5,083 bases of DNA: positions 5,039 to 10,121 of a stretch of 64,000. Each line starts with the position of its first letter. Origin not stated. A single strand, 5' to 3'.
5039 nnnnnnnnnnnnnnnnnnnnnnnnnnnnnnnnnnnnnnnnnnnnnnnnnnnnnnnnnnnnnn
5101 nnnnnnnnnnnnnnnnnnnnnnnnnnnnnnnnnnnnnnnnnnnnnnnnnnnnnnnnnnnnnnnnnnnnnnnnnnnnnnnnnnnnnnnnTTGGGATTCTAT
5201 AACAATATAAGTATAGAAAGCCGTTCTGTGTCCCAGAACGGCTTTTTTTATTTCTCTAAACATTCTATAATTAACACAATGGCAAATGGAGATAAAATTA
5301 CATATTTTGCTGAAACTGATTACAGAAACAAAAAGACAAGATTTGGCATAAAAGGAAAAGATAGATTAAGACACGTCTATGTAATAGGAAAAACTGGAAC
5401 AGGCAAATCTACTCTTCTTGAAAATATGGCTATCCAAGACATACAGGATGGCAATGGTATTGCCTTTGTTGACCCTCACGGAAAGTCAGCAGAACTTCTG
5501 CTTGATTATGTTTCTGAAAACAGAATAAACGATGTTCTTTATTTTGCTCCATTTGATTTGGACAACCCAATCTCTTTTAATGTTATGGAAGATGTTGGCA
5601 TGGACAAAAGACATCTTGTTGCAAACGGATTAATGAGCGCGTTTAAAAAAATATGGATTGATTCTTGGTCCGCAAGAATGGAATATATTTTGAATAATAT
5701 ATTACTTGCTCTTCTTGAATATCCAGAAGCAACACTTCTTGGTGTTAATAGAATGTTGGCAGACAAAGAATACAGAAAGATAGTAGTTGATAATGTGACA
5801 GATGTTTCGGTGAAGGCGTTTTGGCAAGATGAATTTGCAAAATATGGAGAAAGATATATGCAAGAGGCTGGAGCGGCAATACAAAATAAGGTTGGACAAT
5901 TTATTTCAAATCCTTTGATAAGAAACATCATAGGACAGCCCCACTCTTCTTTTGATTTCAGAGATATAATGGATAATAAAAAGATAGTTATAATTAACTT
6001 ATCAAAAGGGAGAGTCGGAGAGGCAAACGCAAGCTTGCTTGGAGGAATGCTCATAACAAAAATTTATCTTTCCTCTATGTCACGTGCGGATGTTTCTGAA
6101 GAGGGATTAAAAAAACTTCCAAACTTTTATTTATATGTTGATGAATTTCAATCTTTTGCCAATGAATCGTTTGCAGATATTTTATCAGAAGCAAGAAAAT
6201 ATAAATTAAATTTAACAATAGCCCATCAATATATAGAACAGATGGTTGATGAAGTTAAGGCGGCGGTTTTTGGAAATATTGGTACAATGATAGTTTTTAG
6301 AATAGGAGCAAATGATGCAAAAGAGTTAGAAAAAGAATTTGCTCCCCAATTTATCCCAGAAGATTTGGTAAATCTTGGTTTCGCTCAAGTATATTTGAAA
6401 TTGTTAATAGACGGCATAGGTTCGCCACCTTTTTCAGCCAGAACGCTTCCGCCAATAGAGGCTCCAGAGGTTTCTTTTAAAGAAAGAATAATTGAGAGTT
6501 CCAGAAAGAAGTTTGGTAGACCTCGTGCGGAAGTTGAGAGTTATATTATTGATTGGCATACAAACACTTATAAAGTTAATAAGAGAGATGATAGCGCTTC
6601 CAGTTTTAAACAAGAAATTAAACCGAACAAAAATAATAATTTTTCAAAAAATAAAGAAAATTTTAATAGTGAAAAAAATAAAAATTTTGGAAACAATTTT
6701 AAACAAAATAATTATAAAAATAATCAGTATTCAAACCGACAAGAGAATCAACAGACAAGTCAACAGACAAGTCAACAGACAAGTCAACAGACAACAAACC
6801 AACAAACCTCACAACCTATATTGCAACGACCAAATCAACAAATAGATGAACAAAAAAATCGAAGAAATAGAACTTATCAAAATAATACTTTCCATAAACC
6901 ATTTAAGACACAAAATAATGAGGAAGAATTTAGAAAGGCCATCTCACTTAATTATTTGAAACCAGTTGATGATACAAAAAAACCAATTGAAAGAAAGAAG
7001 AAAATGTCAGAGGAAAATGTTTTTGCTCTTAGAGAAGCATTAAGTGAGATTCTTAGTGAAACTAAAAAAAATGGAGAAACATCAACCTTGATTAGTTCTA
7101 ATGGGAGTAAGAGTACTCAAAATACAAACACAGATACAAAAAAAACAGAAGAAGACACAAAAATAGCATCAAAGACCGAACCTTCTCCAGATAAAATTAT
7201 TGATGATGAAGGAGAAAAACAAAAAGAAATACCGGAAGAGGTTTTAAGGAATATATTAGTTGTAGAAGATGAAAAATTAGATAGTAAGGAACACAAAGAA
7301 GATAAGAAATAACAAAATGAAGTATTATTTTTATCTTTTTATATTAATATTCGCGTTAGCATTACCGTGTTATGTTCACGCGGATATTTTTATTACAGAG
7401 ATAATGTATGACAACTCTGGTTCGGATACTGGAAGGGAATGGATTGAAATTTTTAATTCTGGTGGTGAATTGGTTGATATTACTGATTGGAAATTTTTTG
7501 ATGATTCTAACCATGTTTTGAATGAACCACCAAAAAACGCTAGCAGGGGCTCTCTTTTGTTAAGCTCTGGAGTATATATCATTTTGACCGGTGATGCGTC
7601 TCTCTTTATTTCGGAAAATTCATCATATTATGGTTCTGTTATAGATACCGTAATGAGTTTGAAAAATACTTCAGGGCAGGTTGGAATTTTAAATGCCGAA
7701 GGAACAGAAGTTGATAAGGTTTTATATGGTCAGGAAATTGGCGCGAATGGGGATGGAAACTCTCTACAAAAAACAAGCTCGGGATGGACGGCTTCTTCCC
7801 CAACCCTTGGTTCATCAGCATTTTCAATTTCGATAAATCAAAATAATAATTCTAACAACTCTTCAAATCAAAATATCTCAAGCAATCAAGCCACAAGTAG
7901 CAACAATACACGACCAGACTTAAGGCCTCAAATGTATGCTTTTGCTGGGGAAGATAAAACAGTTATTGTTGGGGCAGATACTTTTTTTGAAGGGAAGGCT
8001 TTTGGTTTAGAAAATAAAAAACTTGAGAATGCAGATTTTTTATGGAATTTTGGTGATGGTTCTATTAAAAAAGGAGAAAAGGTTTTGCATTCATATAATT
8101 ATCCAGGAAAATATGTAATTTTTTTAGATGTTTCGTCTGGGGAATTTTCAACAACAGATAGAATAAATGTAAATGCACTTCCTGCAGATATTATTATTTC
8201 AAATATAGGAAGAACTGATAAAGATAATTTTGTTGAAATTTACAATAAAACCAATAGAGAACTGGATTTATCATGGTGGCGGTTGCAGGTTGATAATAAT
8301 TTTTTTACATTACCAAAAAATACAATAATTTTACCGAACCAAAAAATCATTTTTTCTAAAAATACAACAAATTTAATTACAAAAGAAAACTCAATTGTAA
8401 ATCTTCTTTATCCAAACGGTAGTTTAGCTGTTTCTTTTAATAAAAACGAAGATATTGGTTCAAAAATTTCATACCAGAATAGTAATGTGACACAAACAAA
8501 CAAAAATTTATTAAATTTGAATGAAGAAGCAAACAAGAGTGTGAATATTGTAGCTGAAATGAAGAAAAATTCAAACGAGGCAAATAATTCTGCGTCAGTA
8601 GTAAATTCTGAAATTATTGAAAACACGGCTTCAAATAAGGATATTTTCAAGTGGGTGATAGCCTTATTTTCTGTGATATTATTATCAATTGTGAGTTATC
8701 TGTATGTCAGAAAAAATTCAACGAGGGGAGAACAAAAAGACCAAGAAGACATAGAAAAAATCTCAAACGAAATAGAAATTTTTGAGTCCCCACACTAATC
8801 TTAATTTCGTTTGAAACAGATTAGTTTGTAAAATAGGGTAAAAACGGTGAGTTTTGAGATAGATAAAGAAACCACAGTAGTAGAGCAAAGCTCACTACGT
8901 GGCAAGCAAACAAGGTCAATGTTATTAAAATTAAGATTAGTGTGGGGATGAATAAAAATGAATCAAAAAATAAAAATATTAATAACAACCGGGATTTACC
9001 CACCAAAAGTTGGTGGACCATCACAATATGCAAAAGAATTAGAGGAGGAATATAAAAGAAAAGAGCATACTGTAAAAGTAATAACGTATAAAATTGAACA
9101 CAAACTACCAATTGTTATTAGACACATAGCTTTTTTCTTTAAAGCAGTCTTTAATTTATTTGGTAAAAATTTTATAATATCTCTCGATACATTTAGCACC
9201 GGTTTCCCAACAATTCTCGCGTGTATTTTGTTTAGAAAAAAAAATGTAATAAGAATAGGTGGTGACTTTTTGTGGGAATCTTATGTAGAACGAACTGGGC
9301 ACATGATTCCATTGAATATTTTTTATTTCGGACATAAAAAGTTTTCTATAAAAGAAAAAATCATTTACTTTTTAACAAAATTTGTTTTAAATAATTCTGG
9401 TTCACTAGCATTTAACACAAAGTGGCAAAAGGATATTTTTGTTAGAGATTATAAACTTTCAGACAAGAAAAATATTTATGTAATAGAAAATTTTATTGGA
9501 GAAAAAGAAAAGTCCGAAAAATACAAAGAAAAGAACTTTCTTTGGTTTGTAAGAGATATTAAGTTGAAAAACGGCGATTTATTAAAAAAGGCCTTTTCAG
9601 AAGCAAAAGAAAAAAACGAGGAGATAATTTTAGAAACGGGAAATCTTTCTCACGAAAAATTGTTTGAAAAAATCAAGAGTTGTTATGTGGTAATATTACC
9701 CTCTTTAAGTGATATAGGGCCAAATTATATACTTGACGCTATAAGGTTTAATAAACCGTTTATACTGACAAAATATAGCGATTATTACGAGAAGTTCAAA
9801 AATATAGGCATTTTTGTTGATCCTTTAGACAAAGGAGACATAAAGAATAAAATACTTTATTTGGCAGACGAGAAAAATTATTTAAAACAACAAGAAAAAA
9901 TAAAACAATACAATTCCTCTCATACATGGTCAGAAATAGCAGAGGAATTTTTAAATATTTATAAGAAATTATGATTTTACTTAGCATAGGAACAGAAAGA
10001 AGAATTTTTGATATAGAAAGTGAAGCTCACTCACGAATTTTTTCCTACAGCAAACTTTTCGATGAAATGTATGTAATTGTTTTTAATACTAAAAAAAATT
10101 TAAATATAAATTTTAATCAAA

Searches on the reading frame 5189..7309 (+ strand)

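Call 31: search_protein_families(library=pfam, proteins=[window:5189-7309:+], max_evalue=0.001)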
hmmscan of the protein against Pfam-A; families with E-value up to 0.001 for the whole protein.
window:5189-7309:+ (707 aa): 3 families
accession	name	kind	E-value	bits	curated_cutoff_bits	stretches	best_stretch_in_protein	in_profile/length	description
PF10412.15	TrwB_AAD_bind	-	1.6e-06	27.7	20.5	1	61-375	16-313/387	Type IV secretion-system coupling protein DNA-binding domain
PF01935.23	DUF87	-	8.9e-05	23.1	23.2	1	60-275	23-205/220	Helicase HerA, central domain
PF12696.13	TraG-D_C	-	0.00023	21.5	22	1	313-378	2-70/126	TraM recognition site of TraD and TraG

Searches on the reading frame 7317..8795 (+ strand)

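Call 73: search_protein_families(library=pfam, proteins=[window:7317-8795:+], max_evalue=0.0001)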
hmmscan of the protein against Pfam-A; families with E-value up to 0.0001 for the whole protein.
window:7317-8795:+ (493 aa): 3 families
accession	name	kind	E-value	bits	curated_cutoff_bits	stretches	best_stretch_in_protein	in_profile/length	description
PF00932.25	LTD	-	1.4e-23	83.8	34.3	2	22-138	6-108/109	Lamin Tail Domain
PF18911.6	PKD_4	-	5.4e-08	33.2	27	1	210-276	8-72/85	PKD domain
PF00801.26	PKD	-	5.6e-07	29.9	23.5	1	236-285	27-78/80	PKD domain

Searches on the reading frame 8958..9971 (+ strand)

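Call 73: search_protein_families(library=pfam, proteins=[window:8958-9971:+], max_evalue=0.0001)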
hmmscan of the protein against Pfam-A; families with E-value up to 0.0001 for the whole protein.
window:8958-9971:+ (338 aa): 1 family
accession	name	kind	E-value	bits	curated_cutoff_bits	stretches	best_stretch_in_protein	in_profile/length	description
PF00534.26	Glycos_transf_1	-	2e-07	31.2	26.4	0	227-319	78-169/172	Glycosyl transferases group 1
